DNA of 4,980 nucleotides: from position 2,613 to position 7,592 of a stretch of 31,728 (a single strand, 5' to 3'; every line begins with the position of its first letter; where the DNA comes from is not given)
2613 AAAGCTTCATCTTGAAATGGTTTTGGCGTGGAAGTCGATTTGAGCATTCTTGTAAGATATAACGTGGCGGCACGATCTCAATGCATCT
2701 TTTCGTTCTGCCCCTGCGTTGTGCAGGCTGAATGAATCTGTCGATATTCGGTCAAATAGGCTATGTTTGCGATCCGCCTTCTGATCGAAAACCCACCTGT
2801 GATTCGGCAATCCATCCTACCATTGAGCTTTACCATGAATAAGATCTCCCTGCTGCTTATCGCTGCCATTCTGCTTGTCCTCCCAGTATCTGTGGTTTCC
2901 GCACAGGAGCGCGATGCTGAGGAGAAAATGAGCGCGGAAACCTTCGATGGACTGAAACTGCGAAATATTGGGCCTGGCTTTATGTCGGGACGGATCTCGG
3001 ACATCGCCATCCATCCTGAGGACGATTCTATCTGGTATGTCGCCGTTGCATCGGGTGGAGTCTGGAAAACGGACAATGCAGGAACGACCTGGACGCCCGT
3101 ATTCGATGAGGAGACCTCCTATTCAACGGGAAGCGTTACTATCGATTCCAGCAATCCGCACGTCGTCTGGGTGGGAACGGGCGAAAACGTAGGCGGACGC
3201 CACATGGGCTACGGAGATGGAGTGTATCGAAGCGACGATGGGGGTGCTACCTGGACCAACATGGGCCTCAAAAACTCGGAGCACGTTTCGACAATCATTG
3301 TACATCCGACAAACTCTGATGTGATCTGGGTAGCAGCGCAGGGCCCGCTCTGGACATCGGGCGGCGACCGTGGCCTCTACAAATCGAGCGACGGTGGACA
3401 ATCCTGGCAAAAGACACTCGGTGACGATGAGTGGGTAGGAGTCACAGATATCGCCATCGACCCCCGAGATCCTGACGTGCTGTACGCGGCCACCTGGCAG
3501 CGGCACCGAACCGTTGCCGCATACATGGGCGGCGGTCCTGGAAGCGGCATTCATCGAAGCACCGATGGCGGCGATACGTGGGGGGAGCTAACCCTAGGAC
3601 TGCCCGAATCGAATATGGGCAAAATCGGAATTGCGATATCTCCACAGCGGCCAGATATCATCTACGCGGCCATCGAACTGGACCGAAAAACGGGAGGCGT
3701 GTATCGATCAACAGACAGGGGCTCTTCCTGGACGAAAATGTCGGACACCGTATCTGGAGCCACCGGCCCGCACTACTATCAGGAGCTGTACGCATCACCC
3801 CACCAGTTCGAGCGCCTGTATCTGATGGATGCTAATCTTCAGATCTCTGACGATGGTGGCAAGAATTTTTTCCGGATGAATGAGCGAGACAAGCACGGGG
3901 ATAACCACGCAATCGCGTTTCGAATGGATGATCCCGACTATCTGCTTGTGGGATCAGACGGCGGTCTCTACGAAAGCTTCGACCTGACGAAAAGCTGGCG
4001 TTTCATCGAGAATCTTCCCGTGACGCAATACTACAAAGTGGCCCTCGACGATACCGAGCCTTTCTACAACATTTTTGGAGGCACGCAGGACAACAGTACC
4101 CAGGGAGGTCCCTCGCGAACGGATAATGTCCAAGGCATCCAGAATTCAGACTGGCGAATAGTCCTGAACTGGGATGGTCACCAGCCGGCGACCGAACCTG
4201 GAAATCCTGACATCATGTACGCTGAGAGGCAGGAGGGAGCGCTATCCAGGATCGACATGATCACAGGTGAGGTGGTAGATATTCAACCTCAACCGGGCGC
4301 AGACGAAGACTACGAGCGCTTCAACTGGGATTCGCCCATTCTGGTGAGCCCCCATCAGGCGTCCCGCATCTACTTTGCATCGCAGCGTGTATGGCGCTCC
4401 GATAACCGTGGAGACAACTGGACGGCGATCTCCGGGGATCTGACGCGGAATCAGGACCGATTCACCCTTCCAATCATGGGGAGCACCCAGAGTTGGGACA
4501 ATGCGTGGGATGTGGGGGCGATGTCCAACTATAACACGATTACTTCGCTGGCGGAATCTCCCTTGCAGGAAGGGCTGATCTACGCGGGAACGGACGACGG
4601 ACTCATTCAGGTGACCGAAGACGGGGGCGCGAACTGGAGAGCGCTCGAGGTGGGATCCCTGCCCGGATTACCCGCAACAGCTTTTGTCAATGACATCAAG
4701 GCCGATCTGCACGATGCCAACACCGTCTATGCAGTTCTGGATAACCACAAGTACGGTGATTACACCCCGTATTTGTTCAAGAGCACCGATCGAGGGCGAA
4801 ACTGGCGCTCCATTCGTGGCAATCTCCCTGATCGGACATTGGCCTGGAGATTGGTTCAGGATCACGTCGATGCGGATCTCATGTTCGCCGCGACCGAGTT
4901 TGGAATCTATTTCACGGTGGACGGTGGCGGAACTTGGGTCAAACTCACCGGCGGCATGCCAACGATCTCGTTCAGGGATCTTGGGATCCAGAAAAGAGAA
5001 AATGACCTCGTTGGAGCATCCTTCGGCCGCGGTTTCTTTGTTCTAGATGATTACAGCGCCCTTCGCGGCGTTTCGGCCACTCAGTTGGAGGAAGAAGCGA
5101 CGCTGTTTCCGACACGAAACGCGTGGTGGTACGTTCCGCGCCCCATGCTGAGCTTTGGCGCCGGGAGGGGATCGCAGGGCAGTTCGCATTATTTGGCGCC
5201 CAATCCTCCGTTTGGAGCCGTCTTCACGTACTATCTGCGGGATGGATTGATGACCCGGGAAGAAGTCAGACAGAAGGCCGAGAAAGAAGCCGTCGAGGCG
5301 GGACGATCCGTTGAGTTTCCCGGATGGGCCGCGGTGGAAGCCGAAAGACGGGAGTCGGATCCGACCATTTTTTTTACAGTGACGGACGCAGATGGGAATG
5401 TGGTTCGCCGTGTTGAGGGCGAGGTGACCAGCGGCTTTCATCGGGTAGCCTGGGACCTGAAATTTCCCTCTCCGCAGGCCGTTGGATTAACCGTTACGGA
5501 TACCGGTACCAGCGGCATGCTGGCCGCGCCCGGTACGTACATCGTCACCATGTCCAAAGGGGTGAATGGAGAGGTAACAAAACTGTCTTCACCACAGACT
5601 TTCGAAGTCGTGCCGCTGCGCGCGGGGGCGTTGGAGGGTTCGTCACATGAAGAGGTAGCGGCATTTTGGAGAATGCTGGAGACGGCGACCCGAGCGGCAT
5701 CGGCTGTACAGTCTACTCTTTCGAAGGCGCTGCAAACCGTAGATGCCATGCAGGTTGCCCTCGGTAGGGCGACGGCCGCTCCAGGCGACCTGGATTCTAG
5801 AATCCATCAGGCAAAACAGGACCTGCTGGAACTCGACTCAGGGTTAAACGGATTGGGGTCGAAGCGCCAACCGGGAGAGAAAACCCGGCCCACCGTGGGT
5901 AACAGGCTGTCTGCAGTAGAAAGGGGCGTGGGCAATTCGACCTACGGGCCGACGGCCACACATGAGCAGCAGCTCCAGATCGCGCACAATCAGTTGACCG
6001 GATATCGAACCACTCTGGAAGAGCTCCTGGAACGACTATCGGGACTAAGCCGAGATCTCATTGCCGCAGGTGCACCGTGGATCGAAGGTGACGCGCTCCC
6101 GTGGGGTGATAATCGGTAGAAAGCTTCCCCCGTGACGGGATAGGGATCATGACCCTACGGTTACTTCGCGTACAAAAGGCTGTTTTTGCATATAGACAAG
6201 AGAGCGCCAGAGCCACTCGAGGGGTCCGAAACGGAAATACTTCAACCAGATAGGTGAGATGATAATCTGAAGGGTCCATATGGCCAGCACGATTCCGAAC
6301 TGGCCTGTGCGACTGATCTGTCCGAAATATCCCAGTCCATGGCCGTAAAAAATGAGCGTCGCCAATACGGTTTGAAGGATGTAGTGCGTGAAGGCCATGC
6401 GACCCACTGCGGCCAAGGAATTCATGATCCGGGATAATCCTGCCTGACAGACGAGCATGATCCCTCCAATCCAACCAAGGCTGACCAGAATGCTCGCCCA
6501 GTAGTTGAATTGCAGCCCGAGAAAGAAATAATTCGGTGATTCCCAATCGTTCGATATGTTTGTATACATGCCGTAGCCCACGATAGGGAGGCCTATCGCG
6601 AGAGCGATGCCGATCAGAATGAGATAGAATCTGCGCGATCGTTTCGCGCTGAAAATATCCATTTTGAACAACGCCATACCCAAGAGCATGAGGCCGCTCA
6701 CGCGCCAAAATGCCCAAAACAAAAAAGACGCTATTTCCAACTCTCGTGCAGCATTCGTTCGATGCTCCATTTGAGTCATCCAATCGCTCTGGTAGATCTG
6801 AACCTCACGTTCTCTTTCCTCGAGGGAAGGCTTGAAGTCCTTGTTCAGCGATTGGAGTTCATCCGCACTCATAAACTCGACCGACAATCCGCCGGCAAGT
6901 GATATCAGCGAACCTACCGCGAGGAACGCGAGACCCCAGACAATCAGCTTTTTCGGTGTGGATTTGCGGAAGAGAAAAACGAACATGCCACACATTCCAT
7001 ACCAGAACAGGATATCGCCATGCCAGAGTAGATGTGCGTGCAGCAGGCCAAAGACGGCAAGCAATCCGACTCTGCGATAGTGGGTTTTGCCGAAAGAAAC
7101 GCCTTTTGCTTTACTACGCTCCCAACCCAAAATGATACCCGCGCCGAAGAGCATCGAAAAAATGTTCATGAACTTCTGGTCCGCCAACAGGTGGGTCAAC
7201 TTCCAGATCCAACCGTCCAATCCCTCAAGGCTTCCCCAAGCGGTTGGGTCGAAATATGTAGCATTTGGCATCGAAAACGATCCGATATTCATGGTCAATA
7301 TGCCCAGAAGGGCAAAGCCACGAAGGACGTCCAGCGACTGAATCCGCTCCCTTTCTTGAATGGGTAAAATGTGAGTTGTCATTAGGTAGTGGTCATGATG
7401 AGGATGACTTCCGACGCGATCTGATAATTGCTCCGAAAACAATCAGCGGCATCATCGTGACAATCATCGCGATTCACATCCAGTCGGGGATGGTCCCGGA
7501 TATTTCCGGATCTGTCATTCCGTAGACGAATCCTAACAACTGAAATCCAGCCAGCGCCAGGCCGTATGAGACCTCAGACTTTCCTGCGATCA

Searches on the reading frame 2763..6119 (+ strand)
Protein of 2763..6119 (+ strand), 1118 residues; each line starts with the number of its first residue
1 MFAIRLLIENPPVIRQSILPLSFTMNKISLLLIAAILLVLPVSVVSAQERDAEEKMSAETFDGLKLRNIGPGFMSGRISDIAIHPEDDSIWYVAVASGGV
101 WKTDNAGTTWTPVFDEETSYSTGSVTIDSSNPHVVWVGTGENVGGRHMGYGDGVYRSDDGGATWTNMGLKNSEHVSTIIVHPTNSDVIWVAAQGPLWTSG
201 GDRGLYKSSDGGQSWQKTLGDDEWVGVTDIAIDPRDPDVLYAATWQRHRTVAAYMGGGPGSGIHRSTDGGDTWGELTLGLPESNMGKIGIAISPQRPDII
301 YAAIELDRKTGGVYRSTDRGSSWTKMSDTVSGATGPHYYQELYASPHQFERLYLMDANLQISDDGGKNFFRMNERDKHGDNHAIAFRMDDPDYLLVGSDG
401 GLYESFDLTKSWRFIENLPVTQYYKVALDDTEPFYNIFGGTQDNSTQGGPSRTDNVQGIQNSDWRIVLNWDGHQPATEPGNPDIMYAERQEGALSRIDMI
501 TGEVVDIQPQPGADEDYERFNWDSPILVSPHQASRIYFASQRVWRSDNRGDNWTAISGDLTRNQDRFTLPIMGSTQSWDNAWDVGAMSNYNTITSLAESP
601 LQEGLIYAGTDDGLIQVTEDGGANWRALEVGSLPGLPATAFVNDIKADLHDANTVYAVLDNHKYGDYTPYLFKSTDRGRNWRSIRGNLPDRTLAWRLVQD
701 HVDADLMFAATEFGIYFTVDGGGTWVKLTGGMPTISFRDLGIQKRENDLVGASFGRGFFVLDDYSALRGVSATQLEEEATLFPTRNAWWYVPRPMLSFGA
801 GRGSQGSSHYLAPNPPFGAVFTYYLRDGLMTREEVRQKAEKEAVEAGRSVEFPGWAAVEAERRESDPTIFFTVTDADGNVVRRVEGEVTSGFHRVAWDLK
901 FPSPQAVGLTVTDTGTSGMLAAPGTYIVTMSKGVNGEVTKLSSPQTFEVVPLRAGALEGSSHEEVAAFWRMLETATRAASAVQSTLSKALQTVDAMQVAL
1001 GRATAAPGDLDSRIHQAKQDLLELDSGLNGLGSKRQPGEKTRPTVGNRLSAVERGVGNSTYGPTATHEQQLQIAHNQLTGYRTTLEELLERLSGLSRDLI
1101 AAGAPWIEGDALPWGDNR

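Call 3: search_protein_families(library=pfam, proteins=[window:2763-6119:+], max_evalue=0.01)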
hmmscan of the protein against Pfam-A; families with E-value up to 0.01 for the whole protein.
window:2763-6119:+ (1118 aa): 7 families
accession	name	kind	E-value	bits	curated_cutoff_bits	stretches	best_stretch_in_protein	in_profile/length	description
PF15902.12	Sortilin-Vps10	-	7.7e-32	111.1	33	3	154-277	3-113/446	Sortilin, neurotensin receptor 3,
PF02012.26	BNR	-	1.8e-09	36.6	27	0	155-165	1-11/12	BNR/Asp-box repeat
PF13088.12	BNR_2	-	9.7e-07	28.8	31.4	1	150-326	84-251/277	BNR repeat-like domain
PF14870.12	PSII_BNR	-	4.6e-06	26.6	27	0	186-218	238-269/303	Photosynthesis system II assembly factor YCF48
PF15899.11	BNR_6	-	1.4e-05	25.1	27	0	671-684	1-14/14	BNR-Asp box repeat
PF13860.13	FlgD_ig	-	0.0053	17.1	27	0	867-898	23-55/79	FlgD Ig-like domain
PF05239.21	PRC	-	0.0066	16.9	21.2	0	56-110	4-54/78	PRC-barrel domain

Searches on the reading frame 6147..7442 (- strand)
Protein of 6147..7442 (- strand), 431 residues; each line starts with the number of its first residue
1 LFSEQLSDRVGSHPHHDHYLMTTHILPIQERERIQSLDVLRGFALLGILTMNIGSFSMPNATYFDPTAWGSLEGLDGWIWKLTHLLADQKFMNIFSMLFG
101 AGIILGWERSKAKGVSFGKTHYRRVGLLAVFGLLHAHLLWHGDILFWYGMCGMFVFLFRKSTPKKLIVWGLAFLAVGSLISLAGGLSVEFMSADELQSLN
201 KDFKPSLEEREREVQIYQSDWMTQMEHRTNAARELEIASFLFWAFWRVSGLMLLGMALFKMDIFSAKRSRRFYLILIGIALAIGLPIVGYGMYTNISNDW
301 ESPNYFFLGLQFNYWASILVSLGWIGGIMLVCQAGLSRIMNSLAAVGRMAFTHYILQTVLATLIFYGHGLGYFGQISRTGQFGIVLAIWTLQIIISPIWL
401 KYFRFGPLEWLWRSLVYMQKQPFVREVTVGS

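Call 3: search_protein_families(library=pfam, proteins=[window:6147-7442:-], max_evalue=0.01)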
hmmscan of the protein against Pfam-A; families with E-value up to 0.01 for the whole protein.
window:6147-7442:- (431 aa): 1 family
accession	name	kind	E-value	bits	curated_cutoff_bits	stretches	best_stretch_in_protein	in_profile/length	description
PF04235.18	DUF418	-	5.4e-46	156.9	23.6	1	258-418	1-162/163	Protein of unknown function (DUF418)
